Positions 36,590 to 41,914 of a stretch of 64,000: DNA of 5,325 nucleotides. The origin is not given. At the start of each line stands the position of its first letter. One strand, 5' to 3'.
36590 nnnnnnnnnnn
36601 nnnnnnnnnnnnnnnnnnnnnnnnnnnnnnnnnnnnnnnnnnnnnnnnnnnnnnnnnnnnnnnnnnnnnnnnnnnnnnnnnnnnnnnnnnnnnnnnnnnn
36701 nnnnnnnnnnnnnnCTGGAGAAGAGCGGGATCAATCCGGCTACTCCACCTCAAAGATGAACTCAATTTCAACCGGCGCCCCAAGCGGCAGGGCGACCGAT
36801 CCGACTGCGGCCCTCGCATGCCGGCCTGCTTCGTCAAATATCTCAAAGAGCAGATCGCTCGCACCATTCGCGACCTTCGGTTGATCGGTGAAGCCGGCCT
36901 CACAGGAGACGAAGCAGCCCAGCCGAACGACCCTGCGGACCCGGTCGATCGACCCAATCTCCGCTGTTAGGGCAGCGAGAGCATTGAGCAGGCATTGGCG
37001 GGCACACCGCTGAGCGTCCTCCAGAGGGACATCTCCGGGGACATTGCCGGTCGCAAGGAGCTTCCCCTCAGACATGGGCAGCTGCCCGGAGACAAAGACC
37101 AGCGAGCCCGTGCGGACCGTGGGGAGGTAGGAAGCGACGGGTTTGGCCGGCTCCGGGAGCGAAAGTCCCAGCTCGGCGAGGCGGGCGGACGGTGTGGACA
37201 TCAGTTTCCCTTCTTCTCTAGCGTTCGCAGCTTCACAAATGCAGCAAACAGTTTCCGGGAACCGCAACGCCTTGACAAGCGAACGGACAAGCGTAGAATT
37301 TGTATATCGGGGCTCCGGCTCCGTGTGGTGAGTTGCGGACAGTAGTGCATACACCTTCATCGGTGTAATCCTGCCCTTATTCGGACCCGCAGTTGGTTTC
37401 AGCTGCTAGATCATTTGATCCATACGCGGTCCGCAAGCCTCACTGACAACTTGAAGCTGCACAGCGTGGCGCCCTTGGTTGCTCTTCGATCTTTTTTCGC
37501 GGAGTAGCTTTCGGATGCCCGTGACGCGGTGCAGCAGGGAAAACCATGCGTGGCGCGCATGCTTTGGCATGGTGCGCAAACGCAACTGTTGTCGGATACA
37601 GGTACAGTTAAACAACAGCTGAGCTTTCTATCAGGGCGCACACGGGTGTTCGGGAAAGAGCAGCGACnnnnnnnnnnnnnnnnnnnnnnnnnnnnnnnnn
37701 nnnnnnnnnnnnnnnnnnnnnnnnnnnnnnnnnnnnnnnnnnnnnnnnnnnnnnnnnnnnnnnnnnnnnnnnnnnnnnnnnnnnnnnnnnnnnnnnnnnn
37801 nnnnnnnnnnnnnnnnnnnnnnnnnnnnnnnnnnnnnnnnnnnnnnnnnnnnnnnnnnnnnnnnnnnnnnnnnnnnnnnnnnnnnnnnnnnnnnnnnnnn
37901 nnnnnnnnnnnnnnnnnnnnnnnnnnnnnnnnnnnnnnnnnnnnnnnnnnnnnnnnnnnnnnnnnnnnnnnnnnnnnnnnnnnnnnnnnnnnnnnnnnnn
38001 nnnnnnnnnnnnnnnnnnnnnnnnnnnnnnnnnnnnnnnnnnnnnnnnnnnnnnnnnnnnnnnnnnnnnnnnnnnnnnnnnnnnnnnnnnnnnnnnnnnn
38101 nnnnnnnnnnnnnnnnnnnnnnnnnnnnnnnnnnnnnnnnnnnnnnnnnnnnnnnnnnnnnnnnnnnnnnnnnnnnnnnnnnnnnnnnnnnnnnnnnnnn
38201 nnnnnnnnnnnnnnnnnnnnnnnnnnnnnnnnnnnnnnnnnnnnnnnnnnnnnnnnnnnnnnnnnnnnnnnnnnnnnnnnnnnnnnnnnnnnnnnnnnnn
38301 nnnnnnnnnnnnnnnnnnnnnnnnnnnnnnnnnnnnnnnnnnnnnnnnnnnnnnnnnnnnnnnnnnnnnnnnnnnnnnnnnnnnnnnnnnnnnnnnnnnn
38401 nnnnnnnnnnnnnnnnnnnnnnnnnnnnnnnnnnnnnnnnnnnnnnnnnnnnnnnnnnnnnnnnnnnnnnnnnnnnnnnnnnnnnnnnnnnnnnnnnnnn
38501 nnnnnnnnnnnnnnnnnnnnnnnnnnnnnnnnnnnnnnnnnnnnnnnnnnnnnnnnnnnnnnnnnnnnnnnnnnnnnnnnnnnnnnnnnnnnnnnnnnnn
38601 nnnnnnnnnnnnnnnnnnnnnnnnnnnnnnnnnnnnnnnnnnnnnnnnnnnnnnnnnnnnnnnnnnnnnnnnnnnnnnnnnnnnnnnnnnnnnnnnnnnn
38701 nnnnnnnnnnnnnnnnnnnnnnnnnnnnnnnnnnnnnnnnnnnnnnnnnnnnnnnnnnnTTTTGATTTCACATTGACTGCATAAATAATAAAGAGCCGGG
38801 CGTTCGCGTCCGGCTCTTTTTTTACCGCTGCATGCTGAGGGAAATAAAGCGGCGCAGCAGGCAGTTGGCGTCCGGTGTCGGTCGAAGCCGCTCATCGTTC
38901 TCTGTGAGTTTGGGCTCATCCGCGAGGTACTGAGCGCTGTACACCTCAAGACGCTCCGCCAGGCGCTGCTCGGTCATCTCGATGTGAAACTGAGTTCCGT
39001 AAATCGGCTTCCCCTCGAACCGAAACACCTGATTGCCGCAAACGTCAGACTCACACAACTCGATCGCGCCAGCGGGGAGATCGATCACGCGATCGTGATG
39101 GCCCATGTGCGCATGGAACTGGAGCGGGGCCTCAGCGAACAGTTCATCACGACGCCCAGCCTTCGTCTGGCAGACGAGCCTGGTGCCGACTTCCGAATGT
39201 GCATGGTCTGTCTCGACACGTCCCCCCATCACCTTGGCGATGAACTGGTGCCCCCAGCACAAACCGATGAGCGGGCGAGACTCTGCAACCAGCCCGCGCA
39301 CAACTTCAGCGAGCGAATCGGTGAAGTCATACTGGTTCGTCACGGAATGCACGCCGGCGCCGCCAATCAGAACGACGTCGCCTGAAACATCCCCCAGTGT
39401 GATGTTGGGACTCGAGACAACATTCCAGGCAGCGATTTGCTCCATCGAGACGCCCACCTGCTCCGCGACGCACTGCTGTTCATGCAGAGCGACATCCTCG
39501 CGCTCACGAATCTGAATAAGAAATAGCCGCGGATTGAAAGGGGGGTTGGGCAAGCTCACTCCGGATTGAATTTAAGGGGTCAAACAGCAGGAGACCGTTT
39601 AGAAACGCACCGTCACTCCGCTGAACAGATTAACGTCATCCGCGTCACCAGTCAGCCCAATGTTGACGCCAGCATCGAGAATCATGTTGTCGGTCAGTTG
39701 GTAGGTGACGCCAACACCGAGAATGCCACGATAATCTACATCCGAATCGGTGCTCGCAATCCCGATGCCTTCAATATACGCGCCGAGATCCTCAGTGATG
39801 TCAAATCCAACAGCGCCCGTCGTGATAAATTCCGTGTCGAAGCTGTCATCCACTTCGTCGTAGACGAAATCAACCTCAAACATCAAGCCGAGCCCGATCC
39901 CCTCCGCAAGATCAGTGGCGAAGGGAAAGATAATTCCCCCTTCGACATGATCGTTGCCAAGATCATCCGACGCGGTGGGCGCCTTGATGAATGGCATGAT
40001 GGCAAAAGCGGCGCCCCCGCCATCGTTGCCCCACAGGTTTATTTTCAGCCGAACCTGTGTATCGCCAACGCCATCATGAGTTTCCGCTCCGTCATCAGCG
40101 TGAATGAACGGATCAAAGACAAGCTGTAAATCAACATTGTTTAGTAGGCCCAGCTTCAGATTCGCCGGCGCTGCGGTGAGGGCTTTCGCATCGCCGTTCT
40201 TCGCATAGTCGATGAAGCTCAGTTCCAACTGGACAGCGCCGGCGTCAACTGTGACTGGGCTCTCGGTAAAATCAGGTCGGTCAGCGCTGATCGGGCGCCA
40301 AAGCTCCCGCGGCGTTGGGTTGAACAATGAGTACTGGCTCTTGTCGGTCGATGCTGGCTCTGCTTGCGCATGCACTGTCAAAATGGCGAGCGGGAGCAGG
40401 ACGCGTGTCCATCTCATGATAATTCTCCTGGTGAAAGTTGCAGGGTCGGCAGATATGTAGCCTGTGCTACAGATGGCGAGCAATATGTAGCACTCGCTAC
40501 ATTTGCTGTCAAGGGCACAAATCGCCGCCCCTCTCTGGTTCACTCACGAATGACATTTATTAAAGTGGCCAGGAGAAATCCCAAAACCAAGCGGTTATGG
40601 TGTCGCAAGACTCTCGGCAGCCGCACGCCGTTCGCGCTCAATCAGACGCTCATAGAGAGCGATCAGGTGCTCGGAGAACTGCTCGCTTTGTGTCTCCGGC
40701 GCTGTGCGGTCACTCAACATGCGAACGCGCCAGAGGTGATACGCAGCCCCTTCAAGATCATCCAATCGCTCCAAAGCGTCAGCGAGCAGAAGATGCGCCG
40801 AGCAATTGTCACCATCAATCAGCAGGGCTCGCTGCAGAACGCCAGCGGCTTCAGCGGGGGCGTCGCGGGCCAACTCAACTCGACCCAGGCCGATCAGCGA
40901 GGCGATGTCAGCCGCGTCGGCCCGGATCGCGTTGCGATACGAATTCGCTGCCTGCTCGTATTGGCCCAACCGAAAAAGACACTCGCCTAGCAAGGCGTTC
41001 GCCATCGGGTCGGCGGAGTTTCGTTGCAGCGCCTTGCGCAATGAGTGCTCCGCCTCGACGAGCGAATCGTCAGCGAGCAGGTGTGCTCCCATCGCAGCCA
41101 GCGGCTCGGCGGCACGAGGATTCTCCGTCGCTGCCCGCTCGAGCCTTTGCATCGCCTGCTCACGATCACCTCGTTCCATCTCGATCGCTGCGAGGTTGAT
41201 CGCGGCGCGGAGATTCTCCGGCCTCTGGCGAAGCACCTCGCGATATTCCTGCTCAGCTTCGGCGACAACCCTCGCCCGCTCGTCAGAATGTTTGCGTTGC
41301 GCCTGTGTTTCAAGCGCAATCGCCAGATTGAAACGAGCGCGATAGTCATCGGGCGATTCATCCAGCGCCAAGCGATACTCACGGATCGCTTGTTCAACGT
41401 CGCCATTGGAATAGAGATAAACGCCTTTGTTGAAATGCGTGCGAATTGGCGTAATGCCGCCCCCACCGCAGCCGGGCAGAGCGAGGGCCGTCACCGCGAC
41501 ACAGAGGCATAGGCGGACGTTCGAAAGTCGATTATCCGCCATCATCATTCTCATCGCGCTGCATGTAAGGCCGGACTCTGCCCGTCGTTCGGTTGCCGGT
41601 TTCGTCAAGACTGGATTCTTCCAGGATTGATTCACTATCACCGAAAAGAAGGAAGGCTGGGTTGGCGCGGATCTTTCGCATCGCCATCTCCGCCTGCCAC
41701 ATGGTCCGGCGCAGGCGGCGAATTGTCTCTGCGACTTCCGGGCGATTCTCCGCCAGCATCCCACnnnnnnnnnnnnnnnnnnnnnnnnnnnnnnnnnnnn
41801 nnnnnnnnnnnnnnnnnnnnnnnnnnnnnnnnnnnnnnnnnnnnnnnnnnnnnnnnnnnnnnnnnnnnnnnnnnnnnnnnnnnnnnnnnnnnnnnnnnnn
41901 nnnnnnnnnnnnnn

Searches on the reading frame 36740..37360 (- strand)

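Call 39: search_protein_families(library=pfam, proteins=[window:36740-37360:-], max_evalue=0.0001)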
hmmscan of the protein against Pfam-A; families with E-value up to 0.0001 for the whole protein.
window:36740-37360:- (206 aa): 2 families
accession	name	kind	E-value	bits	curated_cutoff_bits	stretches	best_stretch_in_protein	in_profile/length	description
PF14588.11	YjgF_endoribonc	-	2.5e-23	82.9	35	1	59-194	2-137/148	YjgF/chorismate_mutase-like, putative endoribonuclease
PF01042.26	Ribonuc_L-PSP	-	5.6e-14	52.6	27.3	1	73-202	6-118/121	Endoribonuclease L-PSP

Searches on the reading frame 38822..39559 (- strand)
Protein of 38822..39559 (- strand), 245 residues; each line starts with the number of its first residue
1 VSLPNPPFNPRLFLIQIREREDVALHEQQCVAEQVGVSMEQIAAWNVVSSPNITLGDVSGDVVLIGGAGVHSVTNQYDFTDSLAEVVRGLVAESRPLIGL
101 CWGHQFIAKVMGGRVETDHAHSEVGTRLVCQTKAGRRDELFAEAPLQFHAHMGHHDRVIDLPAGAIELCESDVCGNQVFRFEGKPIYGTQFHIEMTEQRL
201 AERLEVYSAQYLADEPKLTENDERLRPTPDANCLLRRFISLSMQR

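Call 40: search_protein_families(library=pfam, proteins=[window:38822-39559:-], max_evalue=0.0001)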
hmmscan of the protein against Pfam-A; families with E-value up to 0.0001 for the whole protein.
window:38822-39559:- (245 aa): 1 family
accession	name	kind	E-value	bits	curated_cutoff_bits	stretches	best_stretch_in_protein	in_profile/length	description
PF00117.34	GATase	-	1.8e-13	51.1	22.8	1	62-198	46-176/190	Glutamine amidotransferase class-I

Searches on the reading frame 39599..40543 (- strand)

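Call 40: search_protein_families(library=pfam, proteins=[window:39599-40543:-], max_evalue=0.0001)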
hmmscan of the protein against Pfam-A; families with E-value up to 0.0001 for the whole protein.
window:39599-40543:- (314 aa): 1 family
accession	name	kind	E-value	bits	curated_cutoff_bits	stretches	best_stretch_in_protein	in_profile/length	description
PF13557.12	Phenol_MetA_deg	-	9.4e-24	85.2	22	1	87-314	1-242/242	Putative MetA-pathway of phenol degradation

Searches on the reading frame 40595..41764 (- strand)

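Call 40: search_protein_families(library=pfam, proteins=[window:40595-41764:-], max_evalue=0.0001)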
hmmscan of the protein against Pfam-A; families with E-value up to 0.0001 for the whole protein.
window:40595-41764:- (389 aa): 14 families
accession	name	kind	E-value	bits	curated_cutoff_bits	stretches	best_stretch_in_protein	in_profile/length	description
PF14559.12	TPR_19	-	1e-20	74.2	25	2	168-222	8-62/68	Tetratricopeptide repeat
PF07719.23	TPR_2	-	1.6e-17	62.5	27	0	109-140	3-34/34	Tetratricopeptide repeat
PF13414.12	TPR_11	-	1.6e-16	60.2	26.8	1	117-153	4-40/42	TPR repeat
PF13432.12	TPR_16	-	6.4e-15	55.7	32.7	3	113-154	3-44/65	Tetratricopeptide repeat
PF13431.12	TPR_17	-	5.5e-14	51.6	24.4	0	243-272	3-32/34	Tetratricopeptide repeat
PF23914.1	TPR_CcmH_CycH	-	3.9e-13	50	42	2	208-343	5-143/158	Cytochrome c-type biogenesis protein H TPR domain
PF13428.12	TPR_14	-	1.7e-11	44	23.5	0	116-149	10-43/44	Tetratricopeptide repeat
PF13181.12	TPR_8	-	1.6e-10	40.7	25.7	0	256-285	4-33/34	Tetratricopeptide repeat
PF24575.1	TPR_Slam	-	1.7e-10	41.7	35.2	1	109-159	49-99/104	Surface lipoprotein assembly modifier, N-terminal TPR repeats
PF00515.34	TPR_1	-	3.8e-10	39.6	27.8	0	259-281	7-29/34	Tetratricopeptide repeat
PF25064.1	ARM_TT21_5th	-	5.9e-06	27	27.8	0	168-219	18-69/117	TT21 fifth ARM repeats domain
PF14561.12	TPR_20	-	1.5e-05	25.7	25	0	172-209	9-46/90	Tetratricopeptide repeat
PF13174.12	TPR_6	-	1.6e-05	25.7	26.3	0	259-281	6-28/33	Tetratricopeptide repeat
PF12895.13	ANAPC3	-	1.7e-05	25.5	27.2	0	238-311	8-80/82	Anaphase-promoting complex, cyclosome, subunit 3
